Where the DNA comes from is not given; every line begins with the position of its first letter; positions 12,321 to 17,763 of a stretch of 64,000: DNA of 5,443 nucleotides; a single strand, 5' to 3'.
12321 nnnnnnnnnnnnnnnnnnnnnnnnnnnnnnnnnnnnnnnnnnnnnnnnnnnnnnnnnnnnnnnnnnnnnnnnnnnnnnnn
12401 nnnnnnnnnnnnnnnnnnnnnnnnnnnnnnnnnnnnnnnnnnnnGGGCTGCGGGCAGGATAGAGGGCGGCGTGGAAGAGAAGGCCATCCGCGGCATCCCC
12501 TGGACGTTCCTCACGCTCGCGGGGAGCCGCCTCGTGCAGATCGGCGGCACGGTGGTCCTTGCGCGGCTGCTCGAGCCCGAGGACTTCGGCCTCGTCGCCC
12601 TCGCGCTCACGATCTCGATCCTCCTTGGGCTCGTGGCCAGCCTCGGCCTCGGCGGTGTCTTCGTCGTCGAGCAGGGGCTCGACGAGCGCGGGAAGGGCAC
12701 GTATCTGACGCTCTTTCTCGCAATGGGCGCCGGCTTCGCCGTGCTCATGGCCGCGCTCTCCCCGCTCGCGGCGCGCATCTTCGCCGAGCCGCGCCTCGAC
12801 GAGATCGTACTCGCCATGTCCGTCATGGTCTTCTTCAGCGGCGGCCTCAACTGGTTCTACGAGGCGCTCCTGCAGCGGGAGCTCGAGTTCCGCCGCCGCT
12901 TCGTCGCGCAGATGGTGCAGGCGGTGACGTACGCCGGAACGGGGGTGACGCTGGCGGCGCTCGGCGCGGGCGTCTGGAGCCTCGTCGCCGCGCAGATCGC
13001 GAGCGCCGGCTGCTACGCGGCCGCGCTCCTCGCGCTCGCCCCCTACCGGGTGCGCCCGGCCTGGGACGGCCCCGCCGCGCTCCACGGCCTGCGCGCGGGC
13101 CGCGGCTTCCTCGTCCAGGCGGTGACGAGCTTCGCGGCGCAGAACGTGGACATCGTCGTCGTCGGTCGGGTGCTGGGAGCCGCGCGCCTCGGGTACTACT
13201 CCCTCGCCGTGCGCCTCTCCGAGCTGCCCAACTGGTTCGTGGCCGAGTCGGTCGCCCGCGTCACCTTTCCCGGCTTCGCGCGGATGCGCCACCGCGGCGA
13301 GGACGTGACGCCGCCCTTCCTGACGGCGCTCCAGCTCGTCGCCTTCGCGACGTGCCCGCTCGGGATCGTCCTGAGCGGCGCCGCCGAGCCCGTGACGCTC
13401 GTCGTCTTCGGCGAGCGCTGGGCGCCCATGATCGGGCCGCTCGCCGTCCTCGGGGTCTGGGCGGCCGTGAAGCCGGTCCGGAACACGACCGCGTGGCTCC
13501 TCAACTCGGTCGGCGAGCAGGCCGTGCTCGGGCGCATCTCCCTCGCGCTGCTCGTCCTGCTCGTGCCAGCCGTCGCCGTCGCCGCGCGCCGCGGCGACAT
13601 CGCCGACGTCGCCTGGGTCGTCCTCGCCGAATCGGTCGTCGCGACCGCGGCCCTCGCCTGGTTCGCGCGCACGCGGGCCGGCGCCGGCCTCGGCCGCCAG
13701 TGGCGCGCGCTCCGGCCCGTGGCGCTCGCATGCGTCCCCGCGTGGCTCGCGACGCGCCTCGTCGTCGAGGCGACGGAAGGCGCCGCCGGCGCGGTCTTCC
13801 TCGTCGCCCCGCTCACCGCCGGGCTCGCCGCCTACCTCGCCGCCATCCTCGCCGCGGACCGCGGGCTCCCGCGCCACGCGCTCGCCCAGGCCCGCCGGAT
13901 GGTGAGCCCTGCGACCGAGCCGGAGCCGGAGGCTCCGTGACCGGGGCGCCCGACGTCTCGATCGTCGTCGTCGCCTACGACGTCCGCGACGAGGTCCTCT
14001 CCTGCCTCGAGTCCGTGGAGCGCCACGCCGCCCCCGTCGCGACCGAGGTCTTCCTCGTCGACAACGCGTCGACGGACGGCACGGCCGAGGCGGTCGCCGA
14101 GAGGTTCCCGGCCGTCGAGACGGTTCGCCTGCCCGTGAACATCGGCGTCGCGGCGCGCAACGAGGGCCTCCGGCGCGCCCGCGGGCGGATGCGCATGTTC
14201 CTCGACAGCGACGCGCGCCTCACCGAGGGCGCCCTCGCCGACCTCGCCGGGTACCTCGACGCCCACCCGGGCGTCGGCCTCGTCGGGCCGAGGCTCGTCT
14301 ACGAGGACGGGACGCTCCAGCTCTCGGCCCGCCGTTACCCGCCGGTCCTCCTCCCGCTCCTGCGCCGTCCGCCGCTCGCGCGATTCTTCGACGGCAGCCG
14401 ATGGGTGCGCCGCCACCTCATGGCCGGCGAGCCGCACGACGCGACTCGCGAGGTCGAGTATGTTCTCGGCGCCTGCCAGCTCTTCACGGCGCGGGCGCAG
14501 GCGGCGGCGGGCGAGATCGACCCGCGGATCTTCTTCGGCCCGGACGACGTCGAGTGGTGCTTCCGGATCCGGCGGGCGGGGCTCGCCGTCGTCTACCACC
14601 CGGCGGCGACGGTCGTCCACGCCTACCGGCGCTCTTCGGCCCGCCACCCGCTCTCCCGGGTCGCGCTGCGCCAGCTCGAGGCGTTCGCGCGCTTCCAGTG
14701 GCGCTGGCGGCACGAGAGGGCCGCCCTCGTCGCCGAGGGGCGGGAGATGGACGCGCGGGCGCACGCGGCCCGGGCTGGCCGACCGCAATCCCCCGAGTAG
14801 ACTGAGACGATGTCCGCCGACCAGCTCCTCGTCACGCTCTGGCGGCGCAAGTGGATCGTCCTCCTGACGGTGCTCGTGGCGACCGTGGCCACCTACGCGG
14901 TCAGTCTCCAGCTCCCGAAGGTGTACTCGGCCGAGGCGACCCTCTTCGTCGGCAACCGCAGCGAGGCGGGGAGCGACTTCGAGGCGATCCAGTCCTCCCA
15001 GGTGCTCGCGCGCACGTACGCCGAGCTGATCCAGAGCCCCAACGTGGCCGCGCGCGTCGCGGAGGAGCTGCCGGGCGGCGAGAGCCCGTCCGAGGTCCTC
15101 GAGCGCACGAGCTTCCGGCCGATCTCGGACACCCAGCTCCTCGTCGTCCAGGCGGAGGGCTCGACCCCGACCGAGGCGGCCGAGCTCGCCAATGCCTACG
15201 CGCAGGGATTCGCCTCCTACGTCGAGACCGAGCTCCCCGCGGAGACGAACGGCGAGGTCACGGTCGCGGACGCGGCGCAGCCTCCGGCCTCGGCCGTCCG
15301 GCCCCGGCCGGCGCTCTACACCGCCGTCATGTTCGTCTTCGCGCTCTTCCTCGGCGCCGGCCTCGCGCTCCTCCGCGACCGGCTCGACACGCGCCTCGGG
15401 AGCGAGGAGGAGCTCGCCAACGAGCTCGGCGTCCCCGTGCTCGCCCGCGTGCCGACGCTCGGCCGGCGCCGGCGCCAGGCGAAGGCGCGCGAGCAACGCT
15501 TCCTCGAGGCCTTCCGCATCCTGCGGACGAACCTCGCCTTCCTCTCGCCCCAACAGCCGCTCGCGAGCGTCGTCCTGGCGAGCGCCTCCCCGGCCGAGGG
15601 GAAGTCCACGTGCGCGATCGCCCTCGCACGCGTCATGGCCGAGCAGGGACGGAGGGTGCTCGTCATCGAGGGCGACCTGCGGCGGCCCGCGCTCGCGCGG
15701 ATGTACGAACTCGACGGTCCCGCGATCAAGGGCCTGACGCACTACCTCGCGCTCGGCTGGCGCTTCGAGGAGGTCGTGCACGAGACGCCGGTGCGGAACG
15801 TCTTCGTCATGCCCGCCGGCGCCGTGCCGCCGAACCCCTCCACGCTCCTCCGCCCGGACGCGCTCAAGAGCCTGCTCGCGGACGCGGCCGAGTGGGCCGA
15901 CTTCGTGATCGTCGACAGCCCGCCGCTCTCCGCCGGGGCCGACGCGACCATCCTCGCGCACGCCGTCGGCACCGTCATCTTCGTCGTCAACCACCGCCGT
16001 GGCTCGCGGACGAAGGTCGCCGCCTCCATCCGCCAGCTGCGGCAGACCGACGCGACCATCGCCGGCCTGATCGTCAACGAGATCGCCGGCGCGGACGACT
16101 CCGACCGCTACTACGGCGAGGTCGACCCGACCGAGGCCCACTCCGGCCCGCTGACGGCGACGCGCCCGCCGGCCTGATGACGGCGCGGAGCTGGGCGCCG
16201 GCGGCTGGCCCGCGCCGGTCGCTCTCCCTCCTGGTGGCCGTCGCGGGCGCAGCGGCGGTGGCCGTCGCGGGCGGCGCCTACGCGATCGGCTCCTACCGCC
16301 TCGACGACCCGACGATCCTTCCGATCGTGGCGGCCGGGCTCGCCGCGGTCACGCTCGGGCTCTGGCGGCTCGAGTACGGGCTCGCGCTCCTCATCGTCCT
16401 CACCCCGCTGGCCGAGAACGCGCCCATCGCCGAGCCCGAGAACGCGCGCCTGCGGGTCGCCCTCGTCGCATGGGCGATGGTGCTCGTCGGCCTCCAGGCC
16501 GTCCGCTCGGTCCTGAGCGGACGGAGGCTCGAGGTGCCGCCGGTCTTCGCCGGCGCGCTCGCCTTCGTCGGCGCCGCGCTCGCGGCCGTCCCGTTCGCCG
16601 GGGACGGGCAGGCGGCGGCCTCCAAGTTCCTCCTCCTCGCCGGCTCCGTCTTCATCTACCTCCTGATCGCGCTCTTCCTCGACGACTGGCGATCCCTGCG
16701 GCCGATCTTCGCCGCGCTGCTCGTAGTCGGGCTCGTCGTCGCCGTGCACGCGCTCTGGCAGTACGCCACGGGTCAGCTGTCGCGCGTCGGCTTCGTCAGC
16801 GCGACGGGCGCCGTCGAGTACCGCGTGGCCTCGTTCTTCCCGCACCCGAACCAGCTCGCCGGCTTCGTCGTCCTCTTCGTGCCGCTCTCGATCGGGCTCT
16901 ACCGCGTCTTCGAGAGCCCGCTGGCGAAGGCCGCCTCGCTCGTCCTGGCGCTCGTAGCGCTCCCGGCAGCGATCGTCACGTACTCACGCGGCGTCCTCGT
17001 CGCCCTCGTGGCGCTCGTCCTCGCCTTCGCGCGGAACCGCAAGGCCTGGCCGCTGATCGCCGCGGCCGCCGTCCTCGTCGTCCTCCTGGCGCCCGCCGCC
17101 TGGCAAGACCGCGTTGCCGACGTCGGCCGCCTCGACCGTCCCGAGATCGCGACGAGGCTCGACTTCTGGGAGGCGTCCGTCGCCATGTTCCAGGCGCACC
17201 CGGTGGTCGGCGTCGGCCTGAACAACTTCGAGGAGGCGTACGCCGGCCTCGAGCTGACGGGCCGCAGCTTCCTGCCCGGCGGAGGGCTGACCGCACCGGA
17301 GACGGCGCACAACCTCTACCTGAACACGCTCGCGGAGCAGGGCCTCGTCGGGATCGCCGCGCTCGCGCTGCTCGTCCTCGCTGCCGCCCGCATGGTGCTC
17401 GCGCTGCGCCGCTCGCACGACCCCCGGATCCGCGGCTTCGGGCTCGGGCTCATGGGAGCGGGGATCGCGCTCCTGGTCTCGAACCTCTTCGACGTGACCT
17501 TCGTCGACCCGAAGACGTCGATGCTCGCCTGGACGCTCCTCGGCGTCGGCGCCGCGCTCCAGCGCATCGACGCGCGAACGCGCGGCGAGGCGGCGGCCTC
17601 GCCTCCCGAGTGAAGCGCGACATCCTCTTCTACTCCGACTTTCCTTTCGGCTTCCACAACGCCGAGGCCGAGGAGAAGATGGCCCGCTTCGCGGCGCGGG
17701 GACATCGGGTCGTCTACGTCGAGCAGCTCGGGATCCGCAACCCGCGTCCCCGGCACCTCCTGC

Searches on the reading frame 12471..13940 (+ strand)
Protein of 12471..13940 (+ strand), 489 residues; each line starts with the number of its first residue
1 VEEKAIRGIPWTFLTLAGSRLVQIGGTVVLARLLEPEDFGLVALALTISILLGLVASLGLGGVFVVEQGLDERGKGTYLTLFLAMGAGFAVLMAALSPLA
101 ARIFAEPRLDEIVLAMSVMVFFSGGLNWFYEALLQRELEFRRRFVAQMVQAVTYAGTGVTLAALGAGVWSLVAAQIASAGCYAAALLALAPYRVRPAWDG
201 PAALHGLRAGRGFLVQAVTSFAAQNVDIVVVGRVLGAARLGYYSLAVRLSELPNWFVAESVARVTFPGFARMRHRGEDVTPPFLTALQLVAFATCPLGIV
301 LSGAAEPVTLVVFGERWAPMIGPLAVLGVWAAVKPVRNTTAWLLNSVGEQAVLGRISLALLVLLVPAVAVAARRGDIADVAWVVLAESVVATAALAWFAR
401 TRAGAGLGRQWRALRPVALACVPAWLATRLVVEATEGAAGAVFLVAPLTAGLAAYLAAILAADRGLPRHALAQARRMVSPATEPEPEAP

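Call 12: search_protein_families(library=pfam, proteins=[window:12471-13940:+], max_evalue=0.001)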
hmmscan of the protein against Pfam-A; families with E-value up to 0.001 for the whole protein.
window:12471-13940:+ (489 aa): 2 families
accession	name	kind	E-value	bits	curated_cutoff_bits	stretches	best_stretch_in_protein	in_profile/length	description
PF13440.11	Polysacc_synt_3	-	1e-60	205.9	23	1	29-321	1-292/293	Polysaccharide biosynthesis protein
PF01943.22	Polysacc_synt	-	1.5e-20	74.3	28.2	1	7-272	3-273/274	Polysaccharide biosynthesis protein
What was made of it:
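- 11617..21228 (.): The rest of the polysaccharide locus: GT2 (11617-12444, - strand), Wzx flippase (12471-13940), GT2 (13937-14800), Wzz/BY-kinase (14810-16177), a second, shorter Wzy_C protein that is the likely polymerase (16177-17613), GT4 (17610-18734), GT2 (18727-19692) and a GH5-like hydrolase (19783-21228). Pfam scan (call 12).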

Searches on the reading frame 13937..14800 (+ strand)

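Call 12: search_protein_families(library=pfam, proteins=[window:13937-14800:+], max_evalue=0.001)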
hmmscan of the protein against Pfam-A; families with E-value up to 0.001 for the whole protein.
window:13937-14800:+ (287 aa): 2 families
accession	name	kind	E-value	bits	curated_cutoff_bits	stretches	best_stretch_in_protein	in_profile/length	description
PF00535.33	Glycos_transf_2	-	3.6e-20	73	23.3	1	8-133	1-129/168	Glycosyl transferase family 2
PF13641.12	Glyco_tranf_2_3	-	1.3e-17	65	27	1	5-234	1-217/230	Glycosyltransferase like family 2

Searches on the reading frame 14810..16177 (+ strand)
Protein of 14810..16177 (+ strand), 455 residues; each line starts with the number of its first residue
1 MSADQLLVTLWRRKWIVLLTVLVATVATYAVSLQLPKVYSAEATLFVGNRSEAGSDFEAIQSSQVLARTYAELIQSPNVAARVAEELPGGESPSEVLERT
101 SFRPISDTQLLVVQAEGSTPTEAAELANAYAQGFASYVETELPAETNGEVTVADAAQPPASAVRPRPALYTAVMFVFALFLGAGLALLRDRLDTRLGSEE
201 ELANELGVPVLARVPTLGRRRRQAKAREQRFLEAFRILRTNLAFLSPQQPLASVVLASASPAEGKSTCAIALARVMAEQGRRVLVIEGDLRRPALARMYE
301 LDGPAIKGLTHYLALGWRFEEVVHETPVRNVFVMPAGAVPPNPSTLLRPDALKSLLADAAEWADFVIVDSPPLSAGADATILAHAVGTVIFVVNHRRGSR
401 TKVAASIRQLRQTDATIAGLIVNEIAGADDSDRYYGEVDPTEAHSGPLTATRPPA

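Call 12: search_protein_families(library=pfam, proteins=[window:14810-16177:+], max_evalue=0.001)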
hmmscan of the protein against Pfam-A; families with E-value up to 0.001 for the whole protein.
window:14810-16177:+ (455 aa): 7 families
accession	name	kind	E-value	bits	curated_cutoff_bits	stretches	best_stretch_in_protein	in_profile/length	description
PF02706.20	Wzz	-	1.3e-13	51.4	25.5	1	5-87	7-91/91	Chain length determinant protein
PF10609.15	ParA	-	3.1e-08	33.8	27.1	1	257-423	9-173/246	NUBPL iron-transfer P-loop NTPase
PF01656.29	CbiA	-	2.7e-07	31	25.4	1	258-432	5-90/125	CobQ/CobB/MinD/ParA nucleotide binding domain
PF13614.12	AAA_31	-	1.3e-06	28.9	27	1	264-390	14-145/177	AAA domain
PF13807.11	GNVR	-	3.3e-06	27.3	27.7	1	144-190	35-81/82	G-rich domain on putative tyrosine kinase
PF13500.12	AAA_26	-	4.7e-06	27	27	1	370-429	112-171/198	AAA domain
PF09140.17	MipZ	-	0.00055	19.8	20.7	0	254-371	3-108/262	ATPase MipZ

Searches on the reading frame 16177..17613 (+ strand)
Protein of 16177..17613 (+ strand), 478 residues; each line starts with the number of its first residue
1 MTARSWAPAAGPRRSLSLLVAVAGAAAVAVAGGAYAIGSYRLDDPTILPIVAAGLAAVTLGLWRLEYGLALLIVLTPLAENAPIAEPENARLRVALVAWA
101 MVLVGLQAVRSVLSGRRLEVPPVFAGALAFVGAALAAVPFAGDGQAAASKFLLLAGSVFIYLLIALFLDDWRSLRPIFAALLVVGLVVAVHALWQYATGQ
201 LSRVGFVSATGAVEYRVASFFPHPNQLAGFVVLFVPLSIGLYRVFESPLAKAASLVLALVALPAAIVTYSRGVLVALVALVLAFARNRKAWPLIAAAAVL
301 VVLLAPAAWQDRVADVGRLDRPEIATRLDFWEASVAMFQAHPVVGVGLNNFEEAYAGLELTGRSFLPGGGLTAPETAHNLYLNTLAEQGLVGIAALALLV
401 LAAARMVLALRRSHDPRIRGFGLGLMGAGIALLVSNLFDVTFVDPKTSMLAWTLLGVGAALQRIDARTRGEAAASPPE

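Call 12: search_protein_families(library=pfam, proteins=[window:16177-17613:+], max_evalue=0.001)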
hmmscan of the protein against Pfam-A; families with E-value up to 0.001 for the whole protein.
window:16177-17613:+ (478 aa): 1 family
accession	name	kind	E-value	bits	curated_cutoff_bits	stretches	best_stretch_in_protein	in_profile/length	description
PF04932.20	Wzy_C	-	3.6e-20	72.7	31.7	1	257-396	2-148/149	O-Antigen ligase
